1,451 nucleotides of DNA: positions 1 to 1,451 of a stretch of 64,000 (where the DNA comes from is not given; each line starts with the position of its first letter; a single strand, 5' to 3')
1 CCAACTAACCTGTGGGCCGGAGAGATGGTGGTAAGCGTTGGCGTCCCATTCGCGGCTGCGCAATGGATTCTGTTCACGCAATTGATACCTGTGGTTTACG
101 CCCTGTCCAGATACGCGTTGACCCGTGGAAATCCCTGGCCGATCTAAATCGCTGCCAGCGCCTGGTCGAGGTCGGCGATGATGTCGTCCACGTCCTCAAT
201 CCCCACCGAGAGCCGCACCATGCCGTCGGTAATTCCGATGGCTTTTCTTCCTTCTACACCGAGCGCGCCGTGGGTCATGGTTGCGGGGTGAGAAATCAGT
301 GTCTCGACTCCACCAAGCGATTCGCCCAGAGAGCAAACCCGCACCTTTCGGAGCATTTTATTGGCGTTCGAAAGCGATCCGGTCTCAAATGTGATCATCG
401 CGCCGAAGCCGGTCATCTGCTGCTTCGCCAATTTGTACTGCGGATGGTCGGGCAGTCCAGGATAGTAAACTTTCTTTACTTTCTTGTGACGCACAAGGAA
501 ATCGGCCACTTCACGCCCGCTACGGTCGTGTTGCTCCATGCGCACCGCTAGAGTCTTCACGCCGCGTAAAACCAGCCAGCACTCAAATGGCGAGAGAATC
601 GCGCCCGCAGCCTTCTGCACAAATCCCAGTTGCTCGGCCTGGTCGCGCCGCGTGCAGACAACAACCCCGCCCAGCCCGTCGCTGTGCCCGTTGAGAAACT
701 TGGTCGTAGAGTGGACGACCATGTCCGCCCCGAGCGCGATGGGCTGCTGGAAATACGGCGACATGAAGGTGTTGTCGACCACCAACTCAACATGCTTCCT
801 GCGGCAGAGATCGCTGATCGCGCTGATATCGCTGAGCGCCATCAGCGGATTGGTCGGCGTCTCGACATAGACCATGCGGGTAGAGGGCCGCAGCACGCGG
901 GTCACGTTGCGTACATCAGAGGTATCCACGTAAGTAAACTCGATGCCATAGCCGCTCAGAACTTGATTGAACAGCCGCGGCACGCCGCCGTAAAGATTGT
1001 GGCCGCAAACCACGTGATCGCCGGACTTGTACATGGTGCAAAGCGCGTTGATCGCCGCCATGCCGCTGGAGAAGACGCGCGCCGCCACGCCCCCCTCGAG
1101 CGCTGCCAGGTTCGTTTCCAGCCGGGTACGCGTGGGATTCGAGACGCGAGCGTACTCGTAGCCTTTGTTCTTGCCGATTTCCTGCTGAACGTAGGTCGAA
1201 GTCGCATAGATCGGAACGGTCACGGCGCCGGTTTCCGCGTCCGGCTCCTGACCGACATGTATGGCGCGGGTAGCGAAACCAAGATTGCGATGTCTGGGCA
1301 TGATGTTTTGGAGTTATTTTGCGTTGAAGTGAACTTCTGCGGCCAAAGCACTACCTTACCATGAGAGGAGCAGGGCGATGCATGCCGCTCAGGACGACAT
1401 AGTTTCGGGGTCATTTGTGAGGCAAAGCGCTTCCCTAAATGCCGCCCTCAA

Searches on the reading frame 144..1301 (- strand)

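Call 7: search_protein_families(library=pfam, proteins=[window:144-1301:-], max_evalue=0.01)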
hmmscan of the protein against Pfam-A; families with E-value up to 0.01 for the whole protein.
window:144-1301:- (385 aa): 3 families
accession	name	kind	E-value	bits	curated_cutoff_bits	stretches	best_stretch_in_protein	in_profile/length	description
PF01053.26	Cys_Met_Meta_PP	-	2.9e-151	503.8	27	1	11-382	2-380/381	Cys/Met metabolism PLP-dependent enzyme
PF00155.27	Aminotran_1_2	-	7e-06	25.9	19.7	1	50-187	35-196/361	Aminotransferase class I and II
PF00266.25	Aminotran_5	-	0.0011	18.5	21.5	1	117-225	113-221/371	Aminotransferase class-V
